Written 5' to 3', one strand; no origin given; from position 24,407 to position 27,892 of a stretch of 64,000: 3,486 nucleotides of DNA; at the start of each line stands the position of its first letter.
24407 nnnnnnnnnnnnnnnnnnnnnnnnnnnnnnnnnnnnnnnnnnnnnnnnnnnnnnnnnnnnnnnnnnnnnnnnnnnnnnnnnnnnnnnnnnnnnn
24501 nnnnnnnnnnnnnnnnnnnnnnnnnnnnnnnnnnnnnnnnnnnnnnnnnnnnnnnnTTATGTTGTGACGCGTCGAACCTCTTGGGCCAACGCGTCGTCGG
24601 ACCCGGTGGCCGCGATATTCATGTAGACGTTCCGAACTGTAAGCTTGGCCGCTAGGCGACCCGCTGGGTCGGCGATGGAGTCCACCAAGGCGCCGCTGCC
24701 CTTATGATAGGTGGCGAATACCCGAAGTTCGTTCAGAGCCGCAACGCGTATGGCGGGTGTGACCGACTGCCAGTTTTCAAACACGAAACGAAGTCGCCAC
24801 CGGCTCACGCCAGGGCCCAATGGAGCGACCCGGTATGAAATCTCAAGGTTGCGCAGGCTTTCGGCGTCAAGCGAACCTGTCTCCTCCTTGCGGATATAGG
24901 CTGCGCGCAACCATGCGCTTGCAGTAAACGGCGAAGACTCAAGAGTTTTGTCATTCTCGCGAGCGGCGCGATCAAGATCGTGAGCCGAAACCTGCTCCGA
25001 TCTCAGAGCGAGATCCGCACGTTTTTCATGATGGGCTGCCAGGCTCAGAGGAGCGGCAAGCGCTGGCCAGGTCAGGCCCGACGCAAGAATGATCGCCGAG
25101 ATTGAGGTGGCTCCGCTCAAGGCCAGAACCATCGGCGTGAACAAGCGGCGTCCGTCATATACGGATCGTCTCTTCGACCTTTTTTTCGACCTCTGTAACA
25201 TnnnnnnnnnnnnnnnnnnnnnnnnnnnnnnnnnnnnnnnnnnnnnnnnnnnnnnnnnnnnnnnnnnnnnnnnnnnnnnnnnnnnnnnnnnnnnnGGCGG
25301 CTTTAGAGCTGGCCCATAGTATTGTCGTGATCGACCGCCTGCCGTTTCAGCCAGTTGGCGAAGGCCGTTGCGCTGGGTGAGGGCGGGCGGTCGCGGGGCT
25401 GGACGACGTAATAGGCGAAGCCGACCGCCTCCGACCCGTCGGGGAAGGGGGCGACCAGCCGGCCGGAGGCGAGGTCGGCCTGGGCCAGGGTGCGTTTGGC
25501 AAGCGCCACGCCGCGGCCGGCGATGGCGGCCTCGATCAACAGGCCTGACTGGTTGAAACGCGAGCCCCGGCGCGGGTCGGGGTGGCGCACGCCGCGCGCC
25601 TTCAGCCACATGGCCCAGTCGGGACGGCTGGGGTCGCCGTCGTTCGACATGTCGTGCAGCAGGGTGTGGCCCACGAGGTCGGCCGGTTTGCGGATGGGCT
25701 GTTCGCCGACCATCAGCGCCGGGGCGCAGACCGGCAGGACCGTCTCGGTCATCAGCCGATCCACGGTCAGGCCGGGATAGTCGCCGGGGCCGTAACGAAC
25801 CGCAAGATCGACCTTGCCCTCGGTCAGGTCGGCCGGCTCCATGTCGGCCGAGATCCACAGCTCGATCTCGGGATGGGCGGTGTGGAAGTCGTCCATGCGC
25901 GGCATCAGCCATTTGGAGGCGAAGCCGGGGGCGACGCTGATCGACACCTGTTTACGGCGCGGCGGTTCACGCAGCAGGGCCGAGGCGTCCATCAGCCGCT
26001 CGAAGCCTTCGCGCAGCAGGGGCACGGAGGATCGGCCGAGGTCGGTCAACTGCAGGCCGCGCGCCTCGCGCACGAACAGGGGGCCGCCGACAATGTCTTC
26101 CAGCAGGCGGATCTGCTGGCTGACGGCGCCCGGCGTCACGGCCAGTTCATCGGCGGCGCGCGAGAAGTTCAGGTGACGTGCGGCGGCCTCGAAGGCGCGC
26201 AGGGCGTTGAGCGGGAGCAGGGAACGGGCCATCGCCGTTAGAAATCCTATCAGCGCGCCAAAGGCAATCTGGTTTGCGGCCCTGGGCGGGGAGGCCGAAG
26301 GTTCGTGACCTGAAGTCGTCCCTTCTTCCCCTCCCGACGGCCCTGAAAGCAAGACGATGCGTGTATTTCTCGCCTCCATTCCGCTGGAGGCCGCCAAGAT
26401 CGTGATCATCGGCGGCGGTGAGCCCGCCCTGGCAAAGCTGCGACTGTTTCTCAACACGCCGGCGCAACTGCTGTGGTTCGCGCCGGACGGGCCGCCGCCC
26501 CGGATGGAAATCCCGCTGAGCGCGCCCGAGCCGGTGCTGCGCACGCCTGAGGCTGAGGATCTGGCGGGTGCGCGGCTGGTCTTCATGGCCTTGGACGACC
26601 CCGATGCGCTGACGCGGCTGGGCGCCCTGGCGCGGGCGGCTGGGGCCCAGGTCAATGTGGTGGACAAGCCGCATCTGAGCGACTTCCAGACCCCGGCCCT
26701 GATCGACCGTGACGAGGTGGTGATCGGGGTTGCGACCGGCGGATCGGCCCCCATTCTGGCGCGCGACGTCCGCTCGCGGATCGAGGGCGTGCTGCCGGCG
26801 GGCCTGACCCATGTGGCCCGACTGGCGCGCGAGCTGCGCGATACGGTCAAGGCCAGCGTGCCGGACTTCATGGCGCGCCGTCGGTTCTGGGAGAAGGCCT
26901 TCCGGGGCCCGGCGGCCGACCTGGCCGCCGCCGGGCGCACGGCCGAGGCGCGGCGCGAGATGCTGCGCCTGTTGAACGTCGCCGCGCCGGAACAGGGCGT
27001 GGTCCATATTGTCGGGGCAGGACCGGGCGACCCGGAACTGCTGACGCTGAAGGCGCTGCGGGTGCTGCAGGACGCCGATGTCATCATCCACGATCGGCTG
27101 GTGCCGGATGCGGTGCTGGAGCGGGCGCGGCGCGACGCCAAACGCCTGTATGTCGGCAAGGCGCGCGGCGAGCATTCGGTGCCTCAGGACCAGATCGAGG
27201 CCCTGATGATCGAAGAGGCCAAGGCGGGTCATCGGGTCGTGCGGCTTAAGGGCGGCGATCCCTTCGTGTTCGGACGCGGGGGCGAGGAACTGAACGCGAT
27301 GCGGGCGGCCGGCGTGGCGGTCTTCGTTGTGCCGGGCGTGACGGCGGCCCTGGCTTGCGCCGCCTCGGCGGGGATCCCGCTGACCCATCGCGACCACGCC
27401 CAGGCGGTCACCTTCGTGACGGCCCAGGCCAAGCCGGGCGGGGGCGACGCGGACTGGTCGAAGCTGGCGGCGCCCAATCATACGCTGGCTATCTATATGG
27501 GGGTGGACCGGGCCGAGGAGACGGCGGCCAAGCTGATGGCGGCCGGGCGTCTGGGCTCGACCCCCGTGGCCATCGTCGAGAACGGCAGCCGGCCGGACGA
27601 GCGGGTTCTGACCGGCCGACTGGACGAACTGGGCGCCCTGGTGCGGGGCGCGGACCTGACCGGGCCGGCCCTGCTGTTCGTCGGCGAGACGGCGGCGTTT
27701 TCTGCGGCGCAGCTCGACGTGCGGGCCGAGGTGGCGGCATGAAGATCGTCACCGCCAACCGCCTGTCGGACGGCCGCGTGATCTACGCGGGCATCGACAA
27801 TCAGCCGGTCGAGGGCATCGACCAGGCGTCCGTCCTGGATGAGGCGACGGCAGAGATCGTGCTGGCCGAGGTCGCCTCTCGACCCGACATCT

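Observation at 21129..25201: Possible glycoprotein/anchor export module: ligase-like enzyme, beta-barrel, Ala-rich exported protein, TPR-like protein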

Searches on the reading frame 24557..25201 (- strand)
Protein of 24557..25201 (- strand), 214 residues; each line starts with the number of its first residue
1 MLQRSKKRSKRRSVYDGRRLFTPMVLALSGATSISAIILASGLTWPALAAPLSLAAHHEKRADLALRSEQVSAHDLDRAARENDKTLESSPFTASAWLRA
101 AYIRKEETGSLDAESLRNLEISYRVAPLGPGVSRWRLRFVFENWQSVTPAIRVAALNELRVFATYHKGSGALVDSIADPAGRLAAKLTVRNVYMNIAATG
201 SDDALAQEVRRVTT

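Call 4: search_protein_families(library=pfam, proteins=[window:24557-25201:-], max_evalue=0.01)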
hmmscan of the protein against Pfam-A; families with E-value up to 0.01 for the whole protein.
window:24557-25201:- (214 aa): 0 families

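Call 5: search_protein_families(library=ncbifam, proteins=[window:24557-25201:-], max_evalue=0.01)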
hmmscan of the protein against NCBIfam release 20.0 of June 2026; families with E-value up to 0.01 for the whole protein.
window:24557-25201:- (214 aa): 0 families

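Call 66: search_protein_families(library=pfam, proteins=[window:24557-25201:-], max_evalue=10)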
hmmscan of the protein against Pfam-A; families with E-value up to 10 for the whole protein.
window:24557-25201:- (214 aa): 2 families
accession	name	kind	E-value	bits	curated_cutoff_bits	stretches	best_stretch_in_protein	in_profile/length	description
PF09371.15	Tex_N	-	0.082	13.1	32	1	104-123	38-57/75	Tex-like protein N-terminal domain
PF03074.21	GCS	-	0.16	11.7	25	1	6-60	22-77/372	Glutamate-cysteine ligase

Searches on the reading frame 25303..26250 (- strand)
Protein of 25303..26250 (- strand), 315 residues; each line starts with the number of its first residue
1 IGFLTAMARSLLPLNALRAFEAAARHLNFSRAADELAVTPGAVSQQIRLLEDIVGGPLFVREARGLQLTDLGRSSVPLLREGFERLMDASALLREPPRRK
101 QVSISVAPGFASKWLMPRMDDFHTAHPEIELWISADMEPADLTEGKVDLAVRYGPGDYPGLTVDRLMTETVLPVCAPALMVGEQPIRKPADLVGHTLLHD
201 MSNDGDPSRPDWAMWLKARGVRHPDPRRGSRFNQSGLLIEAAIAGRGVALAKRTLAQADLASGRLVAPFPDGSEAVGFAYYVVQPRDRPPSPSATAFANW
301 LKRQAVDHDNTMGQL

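Call 7: search_protein_families(library=pfam, proteins=[window:25303-26250:-], max_evalue=0.01)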
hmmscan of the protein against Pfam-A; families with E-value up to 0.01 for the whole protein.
window:25303-26250:- (315 aa): 2 families
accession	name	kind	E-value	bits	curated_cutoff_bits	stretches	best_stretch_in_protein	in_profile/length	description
PF03466.25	LysR_substrate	-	7.1e-40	137.1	28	1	99-304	5-207/209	LysR substrate binding domain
PF00126.33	HTH_1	-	1.5e-20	73.3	26.6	1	14-73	1-60/60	Bacterial regulatory helix-turn-helix protein, lysR family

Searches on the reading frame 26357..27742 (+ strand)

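Call 7: search_protein_families(library=pfam, proteins=[window:26357-27742:+], max_evalue=0.01)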
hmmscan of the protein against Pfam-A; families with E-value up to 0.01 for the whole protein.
window:26357-27742:+ (461 aa): 3 families
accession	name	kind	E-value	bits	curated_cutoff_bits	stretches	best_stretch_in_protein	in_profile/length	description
PF00590.25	TP_methylase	-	7.2e-58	196.5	27.8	1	216-425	2-211/212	Tetrapyrrole (Corrin/Porphyrin) Methylases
PF10414.14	CysG_dimeriser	-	4.8e-17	61.9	23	1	150-206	2-58/58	Sirohaem synthase dimerisation region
PF13241.12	NAD_binding_7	-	5.4e-17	62.7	22.1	1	9-114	4-104/104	Putative NAD(P)-binding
